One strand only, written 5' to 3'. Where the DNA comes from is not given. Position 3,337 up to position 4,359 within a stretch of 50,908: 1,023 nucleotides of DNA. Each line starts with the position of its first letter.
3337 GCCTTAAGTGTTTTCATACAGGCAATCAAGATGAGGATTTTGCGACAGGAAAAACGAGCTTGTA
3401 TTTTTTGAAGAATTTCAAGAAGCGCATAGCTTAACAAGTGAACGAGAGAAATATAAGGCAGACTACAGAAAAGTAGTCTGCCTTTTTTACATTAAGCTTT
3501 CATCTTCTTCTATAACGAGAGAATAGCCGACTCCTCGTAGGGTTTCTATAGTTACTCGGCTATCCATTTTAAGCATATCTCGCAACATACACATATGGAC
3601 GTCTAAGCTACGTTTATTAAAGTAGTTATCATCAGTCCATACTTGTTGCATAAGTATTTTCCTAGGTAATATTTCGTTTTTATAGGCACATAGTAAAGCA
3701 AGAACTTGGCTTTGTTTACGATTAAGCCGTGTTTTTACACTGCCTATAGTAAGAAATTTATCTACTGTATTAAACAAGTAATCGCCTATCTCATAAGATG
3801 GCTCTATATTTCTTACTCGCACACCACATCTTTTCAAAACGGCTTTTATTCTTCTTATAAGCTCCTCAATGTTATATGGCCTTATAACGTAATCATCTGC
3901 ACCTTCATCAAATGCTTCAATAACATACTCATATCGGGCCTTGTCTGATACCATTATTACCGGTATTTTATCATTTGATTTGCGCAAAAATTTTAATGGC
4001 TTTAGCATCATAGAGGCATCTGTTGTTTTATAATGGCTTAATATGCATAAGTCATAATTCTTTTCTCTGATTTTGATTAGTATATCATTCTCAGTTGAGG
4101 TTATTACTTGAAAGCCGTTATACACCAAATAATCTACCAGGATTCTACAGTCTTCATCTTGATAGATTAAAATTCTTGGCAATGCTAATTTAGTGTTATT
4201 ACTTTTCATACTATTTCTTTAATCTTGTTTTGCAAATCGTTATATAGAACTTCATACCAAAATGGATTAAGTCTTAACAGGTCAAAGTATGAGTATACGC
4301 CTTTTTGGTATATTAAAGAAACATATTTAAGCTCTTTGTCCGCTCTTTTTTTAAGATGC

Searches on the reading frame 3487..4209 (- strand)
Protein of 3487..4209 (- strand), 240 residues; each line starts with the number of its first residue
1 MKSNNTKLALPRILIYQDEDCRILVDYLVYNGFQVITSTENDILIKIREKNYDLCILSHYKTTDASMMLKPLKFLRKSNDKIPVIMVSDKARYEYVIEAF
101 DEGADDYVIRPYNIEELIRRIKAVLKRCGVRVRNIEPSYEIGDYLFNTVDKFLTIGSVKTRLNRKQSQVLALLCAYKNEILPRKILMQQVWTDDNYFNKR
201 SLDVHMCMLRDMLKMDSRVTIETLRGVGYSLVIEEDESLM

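Call 9: search_protein_families(library=pfam, max_evalue=0.01, proteins=[window:3487-4209:-])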
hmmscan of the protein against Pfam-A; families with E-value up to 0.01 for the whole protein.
window:3487-4209:- (240 aa): 2 families
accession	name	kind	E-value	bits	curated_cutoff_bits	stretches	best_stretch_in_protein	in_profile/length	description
PF00486.34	Trans_reg_C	-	2.2e-17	63.3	26.2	1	160-231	4-77/77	Transcriptional regulatory protein, C terminal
PF00072.30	Response_reg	-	1.4e-08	35.3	30.2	1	24-122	14-111/111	Response regulator receiver domain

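Call 16: search_dna_similar(query=window:3487-4209:-, collection=phages, mode=protein, max_rows=40, max_evalue=0.001)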
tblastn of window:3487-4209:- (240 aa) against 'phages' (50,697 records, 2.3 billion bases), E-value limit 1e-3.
Records with a match: 165; places in all: 178; records where one place covers at least 80% of the query: 94.
Best place of each record, by identity: <60% 165.
By first word of the organism name: Bacteriophage 52; Listeria 44; Acinetobacter 18; Staphylococcus 13; Salmonella 13; Enterococcus 12; Escherichia 5; Streptococcus 3; Bacillus 1; Burkholderia 1; and 3 more.
By host as written in the record: - 75; Listeria monocytogenes 44; Staphylococcus aureus 13; Homo sapiens 8; Enterococcus faecalis 7; Salmonella enterica subsp. enterica serovar Kentucky 5; Escherichia coli O157:H7 ATCC 43895 4; Bacillus thuringiensis strain YM-03 1; and 8 more.
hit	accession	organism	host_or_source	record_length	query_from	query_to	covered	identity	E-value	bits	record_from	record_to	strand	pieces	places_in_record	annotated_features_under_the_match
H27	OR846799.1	Listeria phage LM 4-11-1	Listeria monocytogenes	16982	3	233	96%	31.7%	3e-17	86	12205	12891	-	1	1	record has no annotation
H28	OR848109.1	Listeria phage LM 4-14-1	Listeria monocytogenes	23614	3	233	96%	31.7%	3e-17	86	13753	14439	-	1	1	record has no annotation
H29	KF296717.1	Bacillus phage proCM3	Bacillus thuringiensis strain YM-03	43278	10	231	93%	32.5%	3e-20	95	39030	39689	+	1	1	DNA-binding response regulator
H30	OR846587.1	Enterococcus phage Efs 1-1-1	Enterococcus faecalis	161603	8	237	96%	29.8%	3e-15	80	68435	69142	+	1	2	record has no annotation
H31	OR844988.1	Staphylococcus phage SA 1306 Kay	Staphylococcus aureus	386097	8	229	93%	30.3%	1e-18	90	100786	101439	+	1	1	record has no annotation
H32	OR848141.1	Listeria phage LM 4-14-1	Listeria monocytogenes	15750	8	231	93%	29.4%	5e-17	85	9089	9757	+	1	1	record has no annotation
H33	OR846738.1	Listeria phage LM 4-11-1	Listeria monocytogenes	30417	8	231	93%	29.4%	5e-17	85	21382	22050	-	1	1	record has no annotation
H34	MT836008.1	Bacteriophage sp.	human fecal samples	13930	4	231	95%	28.9%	5e-17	86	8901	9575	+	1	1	record has no annotation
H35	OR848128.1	Listeria phage LM 4-14-1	Listeria monocytogenes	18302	8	231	93%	29.0%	1e-16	84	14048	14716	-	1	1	record has no annotation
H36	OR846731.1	Listeria phage LM 4-11-1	Listeria monocytogenes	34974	8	231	93%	29.0%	1e-16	84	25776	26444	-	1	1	record has no annotation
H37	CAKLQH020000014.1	Acinetobacter phage MD-2021a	not known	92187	12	236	94%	28.9%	7e-14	76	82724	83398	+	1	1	cusR: DNA-binding transcriptional activator CusR | cusS: sensor protein pcoS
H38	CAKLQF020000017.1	Acinetobacter phage MD-2021a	not known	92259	12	236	94%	28.9%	7e-14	76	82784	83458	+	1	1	cusR: DNA-binding transcriptional activator CusR | cusS: sensor protein pcoS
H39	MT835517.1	Bacteriophage sp.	human fecal samples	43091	1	235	98%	27.6%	5e-17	85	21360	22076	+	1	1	record has no annotation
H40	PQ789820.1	Burkholderia phage vB_E427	Burkholderia sp.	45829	12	238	95%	28.5%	6e-10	64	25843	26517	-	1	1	hypothetical protein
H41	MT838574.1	Bacteriophage sp.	human fecal samples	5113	10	229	92%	29.2%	4e-15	80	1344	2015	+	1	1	record has no annotation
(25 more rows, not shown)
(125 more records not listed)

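Call 26: find_homologous_proteins(query=window:3487-4209:-, max_evalue=1e-10)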
Query window:3487-4209:- (240 aa): 522 proteins with E <= 1e-10 among 759 candidates; the best 120 are listed.
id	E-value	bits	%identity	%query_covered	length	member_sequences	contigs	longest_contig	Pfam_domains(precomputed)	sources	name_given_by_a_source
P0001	6.4e-145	498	95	100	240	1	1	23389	PF00486.35,PF00072.31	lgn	-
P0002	9.2e-145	498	95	100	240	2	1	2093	PF00486.35,PF00072.31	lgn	-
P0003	1.2e-143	494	93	100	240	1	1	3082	PF00486.35,PF00072.31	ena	-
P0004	1.7e-143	494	93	100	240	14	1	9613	PF00486.35,PF00072.31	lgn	-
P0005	3.1e-143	493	94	100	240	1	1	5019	PF00486.35,PF00072.31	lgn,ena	-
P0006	3.5e-143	492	93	100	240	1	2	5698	PF00486.35,PF00072.31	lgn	-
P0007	5.1e-143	492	93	100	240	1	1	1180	PF00486.35,PF00072.31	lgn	-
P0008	1.2e-142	491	93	100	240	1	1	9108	PF00486.35,PF00072.31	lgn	-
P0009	1.5e-142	490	92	100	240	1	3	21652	PF00486.35,PF00072.31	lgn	-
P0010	1.9e-142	490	93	100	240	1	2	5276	PF00486.35,PF00072.31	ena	-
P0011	2.2e-142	490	93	100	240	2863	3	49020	PF00486.35,PF00072.31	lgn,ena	-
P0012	3.1e-142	489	93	100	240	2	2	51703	PF00486.35,PF00072.31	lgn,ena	-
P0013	5.9e-142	488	93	100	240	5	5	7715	PF00486.35,PF00072.31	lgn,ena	-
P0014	7.6e-142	488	93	100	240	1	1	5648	PF00486.35,PF00072.31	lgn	-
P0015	7.8e-142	488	93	100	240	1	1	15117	PF00486.35,PF00072.31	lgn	-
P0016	1.4e-141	487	92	100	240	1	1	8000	PF00486.35,PF00072.31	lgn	-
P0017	2.6e-141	486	92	100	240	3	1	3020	PF00486.35,PF00072.31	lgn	-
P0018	3.0e-141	486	93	100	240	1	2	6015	PF00486.35,PF00072.31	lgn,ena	-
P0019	3.1e-141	486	93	100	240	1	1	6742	PF00486.35,PF00072.31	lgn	-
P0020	4.0e-141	486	92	100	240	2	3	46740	PF00486.35,PF00072.31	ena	-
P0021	1.3e-140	484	93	100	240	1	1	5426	PF00486.35,PF00072.31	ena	-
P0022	1.5e-140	484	92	100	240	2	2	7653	PF00486.35,PF00072.31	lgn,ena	-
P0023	2.4e-140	483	92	100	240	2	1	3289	PF00486.35,PF00072.31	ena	-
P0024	3.2e-140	483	91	100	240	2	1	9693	PF00486.35,PF00072.31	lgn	-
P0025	3.6e-140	483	91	100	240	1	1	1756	PF00486.35,PF00072.31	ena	-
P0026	4.2e-140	482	92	100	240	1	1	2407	PF00486.35,PF00072.31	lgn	-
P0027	5.5e-140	482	92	100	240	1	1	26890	PF00486.35,PF00072.31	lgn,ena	-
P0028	1.4e-139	481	92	100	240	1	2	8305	PF00486.35,PF00072.31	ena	-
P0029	1.7e-139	480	91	100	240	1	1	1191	PF00486.35,PF00072.31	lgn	-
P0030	2.2e-139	480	91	100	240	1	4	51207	PF00486.35,PF00072.31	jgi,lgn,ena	jgi:DNA-binding response OmpR family regulator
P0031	2.4e-139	480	92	100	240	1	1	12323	PF00486.35,PF00072.31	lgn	-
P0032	6.8e-139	478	91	100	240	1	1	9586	PF00486.35,PF00072.31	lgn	-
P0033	1.0e-138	478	91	100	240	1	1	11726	PF00486.35,PF00072.31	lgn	-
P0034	1.2e-138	478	90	100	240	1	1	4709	PF00486.35,PF00072.31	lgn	-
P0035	1.5e-138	477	91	100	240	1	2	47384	PF00486.35,PF00072.31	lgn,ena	-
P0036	1.5e-138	477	90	100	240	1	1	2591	PF00486.35,PF00072.31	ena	-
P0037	3.2e-138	476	92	100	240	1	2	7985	PF00486.35,PF00072.31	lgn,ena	-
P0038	3.4e-138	476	91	100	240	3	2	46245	PF00486.35,PF00072.31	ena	-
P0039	3.8e-138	476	91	100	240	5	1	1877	PF00486.35,PF00072.31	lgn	-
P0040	5.5e-138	475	90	100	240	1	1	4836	PF00486.35,PF00072.31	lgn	-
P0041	7.3e-138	475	91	100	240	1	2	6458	PF00486.35,PF00072.31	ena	-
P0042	1.5e-137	474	91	100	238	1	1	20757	PF00486.35,PF00072.31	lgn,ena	-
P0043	2.5e-137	473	89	100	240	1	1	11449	PF00486.35,PF00072.31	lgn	-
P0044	4.4e-137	473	90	100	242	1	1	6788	PF00486.35,PF00072.31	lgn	-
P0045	4.5e-137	472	90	100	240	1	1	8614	PF00486.35,PF00072.31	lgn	-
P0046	5.0e-137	472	91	100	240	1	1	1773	PF00486.35,PF00072.31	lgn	-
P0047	1.1e-136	471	90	100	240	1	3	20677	PF00486.35,PF00072.31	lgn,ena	-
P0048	2.8e-136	470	90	100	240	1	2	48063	PF00486.35,PF00072.31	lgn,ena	-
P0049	2.9e-136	470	90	100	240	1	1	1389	PF00486.35,PF00072.31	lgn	-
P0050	3.1e-136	470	89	100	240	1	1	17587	PF00486.35,PF00072.31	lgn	-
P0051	3.6e-136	470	88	100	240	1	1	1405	PF00486.35,PF00072.31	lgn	-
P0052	5.2e-136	469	90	100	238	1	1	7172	PF00486.35,PF00072.31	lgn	-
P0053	1.0e-135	468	89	100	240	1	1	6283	PF00486.35,PF00072.31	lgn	-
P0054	2.4e-135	467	87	100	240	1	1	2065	PF00486.35,PF00072.31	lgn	-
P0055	2.5e-135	467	88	100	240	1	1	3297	PF00486.35,PF00072.31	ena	-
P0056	1.1e-134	465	85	100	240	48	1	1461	PF00486.35,PF00072.31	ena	-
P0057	1.5e-134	464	88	100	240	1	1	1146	PF00486.35,PF00072.31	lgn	-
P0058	2.0e-134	464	86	100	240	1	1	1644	PF00486.35,PF00072.31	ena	-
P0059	4.9e-134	463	88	100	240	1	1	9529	PF00486.35,PF00072.31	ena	-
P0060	6.1e-134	462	88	100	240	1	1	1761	PF00486.35,PF00072.31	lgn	-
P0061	7.5e-134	462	88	100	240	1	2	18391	PF00486.35,PF00072.31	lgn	-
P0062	1.0e-133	461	88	100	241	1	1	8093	PF00486.35,PF00072.31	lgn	-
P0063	1.1e-133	461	88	100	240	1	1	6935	PF00486.35,PF00072.31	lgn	-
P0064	2.9e-133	460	87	100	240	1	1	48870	PF00486.35,PF00072.31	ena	-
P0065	3.1e-133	460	88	100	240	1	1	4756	PF00486.35,PF00072.31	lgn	-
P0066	1.5e-132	458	86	100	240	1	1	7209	PF00486.35,PF00072.31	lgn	-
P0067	2.7e-132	457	88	100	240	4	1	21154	PF00486.35,PF00072.31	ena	-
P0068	3.5e-132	456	84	100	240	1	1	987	PF00486.35,PF00072.31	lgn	-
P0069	4.0e-132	456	86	100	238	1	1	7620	PF00486.35,PF00072.31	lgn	-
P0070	7.2e-132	455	86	100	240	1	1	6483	PF00486.35,PF00072.31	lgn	-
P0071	1.1e-131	455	86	98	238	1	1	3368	PF00486.35,PF00072.31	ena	-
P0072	2.4e-131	454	85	100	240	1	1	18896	PF00486.35,PF00072.31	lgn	-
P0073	6.5e-131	452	85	100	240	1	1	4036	PF00486.35,PF00072.31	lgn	-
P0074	7.8e-131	452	86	100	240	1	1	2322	PF00486.35,PF00072.31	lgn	-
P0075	1.4e-130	451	85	100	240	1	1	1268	PF00486.35,PF00072.31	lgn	-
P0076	2.0e-130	451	88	100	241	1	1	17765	PF00486.35,PF00072.31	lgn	-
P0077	2.5e-130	450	84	100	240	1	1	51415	PF00486.35,PF00072.31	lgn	-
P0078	8.2e-130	449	84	100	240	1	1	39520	PF00486.35,PF00072.31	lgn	-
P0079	1.7e-129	448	84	100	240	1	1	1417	PF00486.35,PF00072.31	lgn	-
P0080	7.8e-129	446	84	98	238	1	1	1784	PF00486.35,PF00072.31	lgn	-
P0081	1.4e-128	445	84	98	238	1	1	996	PF00486.35,PF00072.31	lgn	-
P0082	2.3e-128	444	83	100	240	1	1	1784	PF00486.35,PF00072.31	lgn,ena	-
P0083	2.9e-127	440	81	100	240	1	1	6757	PF00486.35,PF00072.31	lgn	-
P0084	1.2e-126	438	85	98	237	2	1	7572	PF00486.35,PF00072.31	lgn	-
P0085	6.7e-126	436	81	100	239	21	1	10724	PF00486.35,PF00072.31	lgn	-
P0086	3.3e-125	434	87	100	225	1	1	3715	PF00486.35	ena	-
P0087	1.1e-124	432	81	100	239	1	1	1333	PF00486.35,PF00072.31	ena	-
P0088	3.6e-123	427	80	100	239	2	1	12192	PF00486.35,PF00072.31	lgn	-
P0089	7.0e-122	423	79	100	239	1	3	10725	PF00486.35,PF00072.31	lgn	-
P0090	5.1e-118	410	79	98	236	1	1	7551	PF00486.35,PF00072.31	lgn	-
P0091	1.2e-116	406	77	100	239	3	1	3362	PF00486.35,PF00072.31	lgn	-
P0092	6.0e-114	397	94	80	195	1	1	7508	PF00072.31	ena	-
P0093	2.9e-111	388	70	98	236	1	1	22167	PF00486.35,PF00072.31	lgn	-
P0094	3.6e-105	368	70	98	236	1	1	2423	PF00486.35,PF00072.31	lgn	-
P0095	6.9e-105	367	70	98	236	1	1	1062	PF00486.35,PF00072.31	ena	-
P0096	5.1e-101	355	68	97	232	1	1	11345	PF00486.35,PF00072.31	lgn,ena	-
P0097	7.3e-101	354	66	97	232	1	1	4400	PF00486.35,PF00072.31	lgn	-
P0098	1.4e-100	353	68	97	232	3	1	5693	PF00486.35,PF00072.31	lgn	-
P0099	1.9e-100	353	68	97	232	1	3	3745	PF00486.35,PF00072.31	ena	-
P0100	2.1e-100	353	69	97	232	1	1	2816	PF00486.35,PF00072.31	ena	-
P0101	2.7e-100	352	68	97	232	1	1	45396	PF00486.35,PF00072.31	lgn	-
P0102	3.5e-100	352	67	97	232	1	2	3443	PF00486.35,PF00072.31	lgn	-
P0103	4.1e-100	352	67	97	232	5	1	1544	PF00486.35,PF00072.31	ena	-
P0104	4.2e-100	352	68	97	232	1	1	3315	PF00486.35,PF00072.31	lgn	-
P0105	4.3e-100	352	68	97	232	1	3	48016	PF00486.35,PF00072.31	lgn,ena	-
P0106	4.4e-100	352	68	97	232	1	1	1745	PF00486.35,PF00072.31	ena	-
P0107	5.0e-100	351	68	97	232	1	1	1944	PF00486.35,PF00072.31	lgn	-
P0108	5.9e-100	351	68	97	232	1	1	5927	PF00486.35,PF00072.31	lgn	-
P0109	5.9e-100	351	68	97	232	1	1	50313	PF00486.35,PF00072.31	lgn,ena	-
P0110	5.9e-100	351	68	97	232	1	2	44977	PF00486.35,PF00072.31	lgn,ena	-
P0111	6.8e-100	351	67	97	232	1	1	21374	PF00486.35,PF00072.31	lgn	-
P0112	7.1e-100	351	67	97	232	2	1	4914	PF00486.35,PF00072.31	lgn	-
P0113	7.2e-100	351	68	97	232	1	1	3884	PF00486.35,PF00072.31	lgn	-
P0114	7.8e-100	351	67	97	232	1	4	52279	PF00486.35,PF00072.31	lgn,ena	-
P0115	8.1e-100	351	67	97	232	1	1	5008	PF00486.35,PF00072.31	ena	-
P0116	8.2e-100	351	68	97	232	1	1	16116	PF00486.35,PF00072.31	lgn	-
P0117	8.3e-100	351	67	97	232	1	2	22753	PF00486.35,PF00072.31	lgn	-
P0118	8.8e-100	351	67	97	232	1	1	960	PF00486.35,PF00072.31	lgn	-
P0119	1.0e-99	350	67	97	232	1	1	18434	PF00486.35,PF00072.31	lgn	-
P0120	1.1e-99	350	67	97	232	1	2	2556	PF00486.35,PF00072.31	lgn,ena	-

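Call 38: find_related_loci(query=A1, collection=genome_contigs, flank=10000)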
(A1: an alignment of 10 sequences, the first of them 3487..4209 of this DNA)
Query A1 (240 aa) in genome_contigs; peptide patterns used: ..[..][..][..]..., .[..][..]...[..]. (x = any residue, [..] = any of these).
600 stretches matched a pattern (row limit reached: there are more); 576 encode a relative of the query (tblastn E <= 1e-3); the best 80 are kept; 80 distinct loci.
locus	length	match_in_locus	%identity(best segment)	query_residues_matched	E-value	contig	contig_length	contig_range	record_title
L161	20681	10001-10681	31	10-229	1e-26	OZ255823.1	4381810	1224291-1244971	MAG: Capsulimonadaceae bacterium isolate 0e0e4994-cba3-4c6d-b89d-4184e066f449 genome assembly, chromosome: 1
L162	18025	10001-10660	30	12-229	2e-25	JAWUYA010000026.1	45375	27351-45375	MAG: Colwellia sp. isolate HBSea_ice_MAG756 BAT.756_21447_flag=0_multi=14.4847_len=45375, whole genome shotgun sequence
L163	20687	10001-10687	27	10-229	4e-23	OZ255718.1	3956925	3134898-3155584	MAG: Capsulimonadaceae bacterium isolate 2a8c9191-2463-4728-b900-79d1934bd544 genome assembly, chromosome: 1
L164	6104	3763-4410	29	13-229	9e-23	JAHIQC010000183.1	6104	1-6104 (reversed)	MAG: Actinomycetota bacterium isolate KR13_S3.mb.94 KR13_S3.mb.94_k141_274933, whole genome shotgun sequence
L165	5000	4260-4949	26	12-229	1e-22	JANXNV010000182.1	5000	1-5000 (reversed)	MAG: Armatimonadetes bacterium isolate 341R_concoct_144 341R_k141_907827, whole genome shotgun sequence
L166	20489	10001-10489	35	72-236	1e-22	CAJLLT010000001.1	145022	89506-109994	MAG TPA_asm: uncultured Clostridiales bacterium isolate ERR321613-bin.34 genome assembly, contig: NODE_48_length_145022_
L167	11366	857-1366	29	73-240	3e-22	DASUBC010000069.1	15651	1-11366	MAG TPA_asm: Thermomicrobiales bacterium isolate SMAG_U2511 k141_245832, whole genome shotgun sequence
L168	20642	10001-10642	29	12-229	7e-22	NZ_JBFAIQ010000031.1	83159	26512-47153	Streptomyces sp. NPDC050625 NPDC050625_39_C8.ctg-0031, whole genome shotgun sequence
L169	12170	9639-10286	28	12-232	1e-21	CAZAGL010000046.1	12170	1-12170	MAG TPA_asm: uncultured Caulobacteraceae bacterium isolate SRP287051_co1_154 genome assembly, contig: NODE_6901_length_1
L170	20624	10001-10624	26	11-218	1e-21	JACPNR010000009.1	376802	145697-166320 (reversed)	MAG: Candidatus Korobacter versatilis isolate NC_groundwater_580_Pr5_B-0.1um_64_19 alan_book_18_scaffold_412528, whole g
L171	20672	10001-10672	27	10-238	2e-21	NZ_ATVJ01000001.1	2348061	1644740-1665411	Ponticaulis koreensis DSM 19734 G523DRAFT_scaffold00001.1_C, whole genome shotgun sequence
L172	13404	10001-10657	28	12-231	2e-21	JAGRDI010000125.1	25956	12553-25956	MAG: Anaerolineales bacterium isolate HKST-UBA48 2012-05-30_1_(paired)_contig_205991, whole genome shotgun sequence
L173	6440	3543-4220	30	8-231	4e-21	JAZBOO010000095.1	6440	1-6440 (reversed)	MAG: Candidatus Krumholzibacteriia bacterium isolate bin.63 k117_2603908, whole genome shotgun sequence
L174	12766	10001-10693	28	1-237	9e-21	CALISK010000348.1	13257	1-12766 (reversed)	MAG: uncultured Tenacibaculum sp. isolate R3_Bin_METABAT__240_sub_1 genome assembly, contig: c_000000921484, whole genom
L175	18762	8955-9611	29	12-231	3e-20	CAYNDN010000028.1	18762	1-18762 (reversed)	MAG TPA_asm: uncultured Lentimicrobiaceae bacterium isolate SRP141376_co3_49 genome assembly, contig: NODE_7954_length_1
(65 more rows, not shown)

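Call 51: search_solved_structures(query=window:3487-4209:-, max_evalue=1e-8, show_alignments=2)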
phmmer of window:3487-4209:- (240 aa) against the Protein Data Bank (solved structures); distinct sequences matched with E-value up to 1e-8: 40.
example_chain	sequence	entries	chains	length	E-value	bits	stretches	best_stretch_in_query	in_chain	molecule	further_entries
1ys6_A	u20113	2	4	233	9.4e-20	74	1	6-231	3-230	Transcriptional regulatory protein prrA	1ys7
1kgs_A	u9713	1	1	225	2.1e-18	69.6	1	70-230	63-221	DNA BINDING RESPONSE REGULATOR D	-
8jo2_H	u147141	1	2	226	8.3e-17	64.4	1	37-236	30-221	DNA-binding transcriptional regulator BasR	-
4s04_A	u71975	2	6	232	9.1e-17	64.2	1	37-236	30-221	DNA-binding transcriptional regulator BasR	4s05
2oqr_A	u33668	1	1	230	1.1e-16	64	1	31-231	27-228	Sensory transduction protein regX3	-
3q9s_A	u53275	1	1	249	1.4e-15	60.4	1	12-227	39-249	DNA-binding response regulator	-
4b09_A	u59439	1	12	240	5.4e-15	58.4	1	10-230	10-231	TRANSCRIPTIONAL REGULATORY PROTEIN BAER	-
2hqr_A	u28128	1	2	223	4.7e-14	55.4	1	42-230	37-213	Putative TRANSCRIPTIONAL REGULATOR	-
2gwr_A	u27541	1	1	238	8.6e-14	54.5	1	12-230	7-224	DNA-binding response regulator mtrA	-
4kfc_A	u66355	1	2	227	2.1e-13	53.2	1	10-231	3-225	KDP operon transcriptional regulatory protein KdpE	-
4kny_A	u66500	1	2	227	3.3e-13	52.6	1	10-231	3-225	KDP operon transcriptional regulatory protein KdpE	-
6lgq_D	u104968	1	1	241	5.7e-13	51.8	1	13-231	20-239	DNA-binding response regulator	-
9dvt_R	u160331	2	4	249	6.1e-13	51.7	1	78-235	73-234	DNA-binding dual master transcriptional regulator RpaA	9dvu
8uuz_A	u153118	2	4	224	8.2e-13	51.3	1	12-231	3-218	DNA-binding response regulator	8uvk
5dcm_B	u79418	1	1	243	8.6e-13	51.2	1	81-233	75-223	PhoB family transcriptional regulator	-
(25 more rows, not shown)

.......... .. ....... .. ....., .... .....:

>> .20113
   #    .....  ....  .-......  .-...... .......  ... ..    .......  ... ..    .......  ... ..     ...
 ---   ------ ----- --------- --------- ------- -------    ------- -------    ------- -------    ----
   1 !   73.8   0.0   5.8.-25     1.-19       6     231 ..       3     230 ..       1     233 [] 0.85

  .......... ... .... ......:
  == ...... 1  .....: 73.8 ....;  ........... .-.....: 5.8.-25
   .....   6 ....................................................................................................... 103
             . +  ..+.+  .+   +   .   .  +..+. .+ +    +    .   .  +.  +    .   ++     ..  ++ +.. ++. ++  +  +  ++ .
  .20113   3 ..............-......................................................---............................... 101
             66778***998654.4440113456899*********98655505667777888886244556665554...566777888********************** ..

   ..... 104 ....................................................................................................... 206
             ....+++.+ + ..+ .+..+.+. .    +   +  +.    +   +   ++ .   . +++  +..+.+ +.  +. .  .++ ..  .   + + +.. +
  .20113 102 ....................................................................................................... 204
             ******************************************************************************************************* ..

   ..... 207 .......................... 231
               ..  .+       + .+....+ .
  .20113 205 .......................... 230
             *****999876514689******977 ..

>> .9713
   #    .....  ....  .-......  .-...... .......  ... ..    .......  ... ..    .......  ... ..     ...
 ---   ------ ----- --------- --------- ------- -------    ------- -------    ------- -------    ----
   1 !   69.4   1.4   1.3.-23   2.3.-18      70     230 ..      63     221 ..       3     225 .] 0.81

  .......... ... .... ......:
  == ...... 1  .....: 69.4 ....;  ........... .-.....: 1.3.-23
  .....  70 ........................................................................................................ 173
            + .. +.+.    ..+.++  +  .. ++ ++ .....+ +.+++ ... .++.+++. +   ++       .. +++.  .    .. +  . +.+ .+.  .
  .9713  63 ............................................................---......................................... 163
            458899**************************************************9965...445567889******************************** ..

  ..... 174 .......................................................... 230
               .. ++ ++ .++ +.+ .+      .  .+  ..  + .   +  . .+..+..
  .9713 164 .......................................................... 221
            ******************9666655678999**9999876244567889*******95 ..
